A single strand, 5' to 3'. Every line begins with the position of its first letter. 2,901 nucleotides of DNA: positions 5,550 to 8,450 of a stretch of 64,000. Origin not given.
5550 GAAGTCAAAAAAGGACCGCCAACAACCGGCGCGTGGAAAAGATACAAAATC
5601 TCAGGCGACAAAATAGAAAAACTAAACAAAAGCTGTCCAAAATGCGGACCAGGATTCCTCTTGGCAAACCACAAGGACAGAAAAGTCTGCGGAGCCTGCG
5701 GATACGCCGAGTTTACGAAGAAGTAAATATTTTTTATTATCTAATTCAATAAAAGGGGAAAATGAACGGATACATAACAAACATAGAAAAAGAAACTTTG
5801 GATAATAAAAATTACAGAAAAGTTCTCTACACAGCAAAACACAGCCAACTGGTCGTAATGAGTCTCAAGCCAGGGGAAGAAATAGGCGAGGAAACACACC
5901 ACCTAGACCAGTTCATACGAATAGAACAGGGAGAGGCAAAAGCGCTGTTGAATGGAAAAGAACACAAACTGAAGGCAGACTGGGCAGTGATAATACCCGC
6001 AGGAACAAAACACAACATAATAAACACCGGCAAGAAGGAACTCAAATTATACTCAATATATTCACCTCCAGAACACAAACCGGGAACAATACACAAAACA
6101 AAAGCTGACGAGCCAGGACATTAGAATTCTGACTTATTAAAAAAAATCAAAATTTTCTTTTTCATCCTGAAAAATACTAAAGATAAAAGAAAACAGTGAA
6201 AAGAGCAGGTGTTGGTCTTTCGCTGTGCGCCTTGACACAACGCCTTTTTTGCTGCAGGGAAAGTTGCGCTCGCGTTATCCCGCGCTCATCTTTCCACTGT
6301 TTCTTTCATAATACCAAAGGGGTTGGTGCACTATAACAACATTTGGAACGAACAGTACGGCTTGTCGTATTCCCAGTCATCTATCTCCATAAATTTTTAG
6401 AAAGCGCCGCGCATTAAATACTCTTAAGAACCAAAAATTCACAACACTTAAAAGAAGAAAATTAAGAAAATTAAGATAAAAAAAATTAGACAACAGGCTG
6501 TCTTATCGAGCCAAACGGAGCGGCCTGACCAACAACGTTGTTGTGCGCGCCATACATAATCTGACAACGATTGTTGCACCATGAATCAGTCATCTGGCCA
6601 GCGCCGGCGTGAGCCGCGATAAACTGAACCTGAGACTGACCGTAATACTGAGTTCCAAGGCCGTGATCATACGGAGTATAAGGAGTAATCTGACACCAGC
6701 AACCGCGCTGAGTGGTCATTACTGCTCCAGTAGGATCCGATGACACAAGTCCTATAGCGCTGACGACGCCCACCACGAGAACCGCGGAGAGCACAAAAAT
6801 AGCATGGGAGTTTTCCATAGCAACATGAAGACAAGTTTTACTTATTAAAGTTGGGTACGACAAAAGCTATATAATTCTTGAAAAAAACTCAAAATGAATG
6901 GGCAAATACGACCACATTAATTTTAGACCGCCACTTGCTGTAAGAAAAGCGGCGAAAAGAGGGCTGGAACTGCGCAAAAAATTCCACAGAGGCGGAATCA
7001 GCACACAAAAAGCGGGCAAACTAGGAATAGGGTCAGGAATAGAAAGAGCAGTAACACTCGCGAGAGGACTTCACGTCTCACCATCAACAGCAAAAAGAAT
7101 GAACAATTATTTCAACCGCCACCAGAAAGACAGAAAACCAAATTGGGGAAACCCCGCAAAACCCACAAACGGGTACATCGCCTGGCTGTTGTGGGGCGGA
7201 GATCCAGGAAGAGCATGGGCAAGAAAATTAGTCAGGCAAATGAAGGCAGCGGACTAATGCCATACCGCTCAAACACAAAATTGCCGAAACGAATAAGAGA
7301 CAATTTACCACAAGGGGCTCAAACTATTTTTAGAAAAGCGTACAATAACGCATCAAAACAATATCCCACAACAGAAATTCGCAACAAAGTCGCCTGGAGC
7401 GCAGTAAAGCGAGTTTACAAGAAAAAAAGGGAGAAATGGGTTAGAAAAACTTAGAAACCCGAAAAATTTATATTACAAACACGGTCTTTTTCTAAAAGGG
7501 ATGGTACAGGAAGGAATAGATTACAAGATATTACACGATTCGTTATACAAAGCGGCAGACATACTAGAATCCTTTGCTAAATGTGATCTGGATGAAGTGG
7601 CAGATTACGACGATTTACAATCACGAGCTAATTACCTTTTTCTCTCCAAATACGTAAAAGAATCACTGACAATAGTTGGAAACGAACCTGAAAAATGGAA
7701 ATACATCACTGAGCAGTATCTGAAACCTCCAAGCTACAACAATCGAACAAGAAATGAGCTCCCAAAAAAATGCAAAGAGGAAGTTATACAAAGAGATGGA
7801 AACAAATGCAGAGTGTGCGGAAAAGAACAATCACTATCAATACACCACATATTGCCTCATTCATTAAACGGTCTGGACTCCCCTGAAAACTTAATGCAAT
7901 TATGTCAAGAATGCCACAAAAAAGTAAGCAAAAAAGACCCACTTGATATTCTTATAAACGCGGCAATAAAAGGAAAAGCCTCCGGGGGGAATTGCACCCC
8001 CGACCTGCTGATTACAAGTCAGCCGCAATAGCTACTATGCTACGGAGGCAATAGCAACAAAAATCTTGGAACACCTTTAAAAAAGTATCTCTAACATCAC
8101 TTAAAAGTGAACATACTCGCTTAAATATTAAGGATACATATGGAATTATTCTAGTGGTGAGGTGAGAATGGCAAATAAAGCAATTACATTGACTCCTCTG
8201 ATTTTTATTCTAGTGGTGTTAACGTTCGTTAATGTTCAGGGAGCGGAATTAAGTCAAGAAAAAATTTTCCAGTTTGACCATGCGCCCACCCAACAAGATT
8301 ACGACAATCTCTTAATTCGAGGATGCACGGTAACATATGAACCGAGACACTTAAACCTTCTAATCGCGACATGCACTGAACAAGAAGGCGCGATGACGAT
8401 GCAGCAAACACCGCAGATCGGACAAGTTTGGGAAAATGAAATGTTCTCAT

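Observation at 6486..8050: GC-rich foreign-looking islet: small Cys protein, ChaB-like protein, HNH nuclease and a degenerate tRNA-like end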

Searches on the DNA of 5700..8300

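Call 7: search_rna_families(source=window, start=5700, end=8300, threshold=evalue, max_evalue=1)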
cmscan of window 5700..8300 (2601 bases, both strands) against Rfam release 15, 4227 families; matches with E-value up to 1: 2.
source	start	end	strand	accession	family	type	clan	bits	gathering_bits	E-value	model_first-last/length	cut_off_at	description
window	7977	8049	-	RF00005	tRNA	Gene; tRNA;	CL00001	65.5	29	2.2e-13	1-71/71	no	tRNA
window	7976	8049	+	RF04354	Plastid-ycf2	Cis-reg;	-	31.8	65.7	0.00047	1-75/75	no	Plastid-ycf2 5UTR RNA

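Call 79: search_rna_families(source=window, start=6130, end=6480, threshold=evalue, max_evalue=10, show_alignments=3)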
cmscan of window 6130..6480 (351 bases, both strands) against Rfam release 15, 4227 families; matches with E-value up to 10: 5.
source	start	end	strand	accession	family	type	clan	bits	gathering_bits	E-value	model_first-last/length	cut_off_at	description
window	6159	6213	+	RF02075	STnc230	Gene; sRNA;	-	17.2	50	5.8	1-83/83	no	Enterobacterial sRNA STnc230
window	6153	6204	+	RF00934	mir-463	Gene; miRNA;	-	15.7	70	2.7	1-66/66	no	mir-463 microRNA precursor family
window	6286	6393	-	RF02287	TtnuCD10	Gene; snRNA; snoRNA; CD-box;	-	15.5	85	9.2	1-117/117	no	Tetrahymena snoRNA TtnuCD10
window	6153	6199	+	RF04134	MIR7504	Gene; miRNA;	-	15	83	9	39-85/124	no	MIR7504 microRNA precursor family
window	6147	6199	-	RF03323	mir-3613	Gene; miRNA;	-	13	91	8.5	17-69/86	no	mir-3613 microRNA precursor family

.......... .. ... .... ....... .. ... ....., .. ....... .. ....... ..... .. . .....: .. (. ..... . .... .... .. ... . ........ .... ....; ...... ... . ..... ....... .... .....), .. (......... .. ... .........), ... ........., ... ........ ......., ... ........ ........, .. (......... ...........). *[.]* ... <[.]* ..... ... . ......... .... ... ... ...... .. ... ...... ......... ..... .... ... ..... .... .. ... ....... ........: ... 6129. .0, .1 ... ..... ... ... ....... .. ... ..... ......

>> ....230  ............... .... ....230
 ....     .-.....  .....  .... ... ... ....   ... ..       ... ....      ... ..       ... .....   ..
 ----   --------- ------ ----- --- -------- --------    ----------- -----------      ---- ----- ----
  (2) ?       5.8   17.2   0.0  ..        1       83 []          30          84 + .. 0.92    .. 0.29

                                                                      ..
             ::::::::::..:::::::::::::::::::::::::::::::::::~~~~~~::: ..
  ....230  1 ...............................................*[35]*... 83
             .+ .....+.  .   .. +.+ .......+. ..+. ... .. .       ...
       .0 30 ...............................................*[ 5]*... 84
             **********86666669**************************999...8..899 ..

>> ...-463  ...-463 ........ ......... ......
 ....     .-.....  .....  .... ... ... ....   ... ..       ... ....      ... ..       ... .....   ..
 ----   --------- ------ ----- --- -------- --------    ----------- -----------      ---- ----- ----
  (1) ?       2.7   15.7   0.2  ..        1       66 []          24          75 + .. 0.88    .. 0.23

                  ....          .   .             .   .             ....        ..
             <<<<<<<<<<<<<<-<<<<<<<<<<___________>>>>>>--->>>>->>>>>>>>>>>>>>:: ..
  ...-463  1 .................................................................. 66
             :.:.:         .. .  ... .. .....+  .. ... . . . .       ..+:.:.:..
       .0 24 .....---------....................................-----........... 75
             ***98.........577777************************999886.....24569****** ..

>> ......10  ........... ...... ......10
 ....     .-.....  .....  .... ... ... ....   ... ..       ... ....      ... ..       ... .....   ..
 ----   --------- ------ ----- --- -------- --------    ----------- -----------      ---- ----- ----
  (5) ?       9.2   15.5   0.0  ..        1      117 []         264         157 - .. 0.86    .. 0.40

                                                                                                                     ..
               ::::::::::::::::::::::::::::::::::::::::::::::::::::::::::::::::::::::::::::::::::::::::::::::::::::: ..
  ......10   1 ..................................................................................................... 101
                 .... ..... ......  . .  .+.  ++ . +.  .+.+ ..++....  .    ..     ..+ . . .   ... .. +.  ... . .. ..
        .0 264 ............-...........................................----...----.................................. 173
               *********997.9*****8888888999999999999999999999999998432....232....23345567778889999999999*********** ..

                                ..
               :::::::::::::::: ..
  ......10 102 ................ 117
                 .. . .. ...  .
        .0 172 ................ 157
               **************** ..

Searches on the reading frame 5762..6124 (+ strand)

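Call 9: search_protein_families(library=pfam, proteins=[window:5762-6124:+], max_evalue=0.1)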
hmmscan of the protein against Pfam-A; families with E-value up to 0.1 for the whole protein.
window:5762-6124:+ (120 aa): 4 families
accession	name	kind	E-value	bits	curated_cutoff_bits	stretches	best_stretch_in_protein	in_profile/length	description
PF07883.17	Cupin_2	-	7.2e-16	58.1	27.2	1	32-100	2-70/70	Cupin domain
PF02311.25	AraC_binding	-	2.5e-05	24.5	21.1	1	40-104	15-79/135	AraC-like ligand binding domain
PF01050.24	MannoseP_isomer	-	2.9e-05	24.7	23.6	1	21-99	21-100/116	Mannose-6-phosphate isomerase C-terminal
PF14667.12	Polysacc_synt_C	-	0.018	15.6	28.7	0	22-95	12-94/111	Polysaccharide biosynthesis C-terminal domain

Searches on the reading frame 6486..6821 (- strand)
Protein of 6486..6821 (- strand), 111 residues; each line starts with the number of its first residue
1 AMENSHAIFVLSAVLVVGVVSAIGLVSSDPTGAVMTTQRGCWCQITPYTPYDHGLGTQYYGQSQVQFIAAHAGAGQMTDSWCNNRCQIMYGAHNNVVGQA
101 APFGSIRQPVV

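Call 9: search_protein_families(library=pfam, proteins=[window:6486-6821:-], max_evalue=0.1)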
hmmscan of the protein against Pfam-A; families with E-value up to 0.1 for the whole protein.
window:6486-6821:- (111 aa): 0 families

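Call 16: search_protein_families(library=phrogs, proteins=[window:6486-6821:-], max_evalue=0.01)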
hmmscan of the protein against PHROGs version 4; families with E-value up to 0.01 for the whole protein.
window:6486-6821:- (111 aa): 0 families

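Call 73: search_protein_families(library=padloc, proteins=[window:6486-6818:-], max_evalue=0.01)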
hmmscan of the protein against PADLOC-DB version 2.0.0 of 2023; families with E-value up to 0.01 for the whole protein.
window:6486-6818:- (110 aa): 0 families

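Call 74: search_protein_families(library=ncbifam, proteins=[window:6486-6818:-], max_evalue=0.01)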
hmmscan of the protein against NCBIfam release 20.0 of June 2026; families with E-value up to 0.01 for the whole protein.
window:6486-6818:- (110 aa): 0 families

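Call 75: find_related_loci(query=window:6486-6818:-, collection=viral_contigs, flank=3000)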
Query window:6486-6818:- (110 aa) in viral_contigs; peptide patterns used: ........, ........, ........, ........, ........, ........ (x = any residue, [..] = any of these).
2 stretches matched a pattern, but none encodes a relative of the query by tblastn (E <= 1e-3).
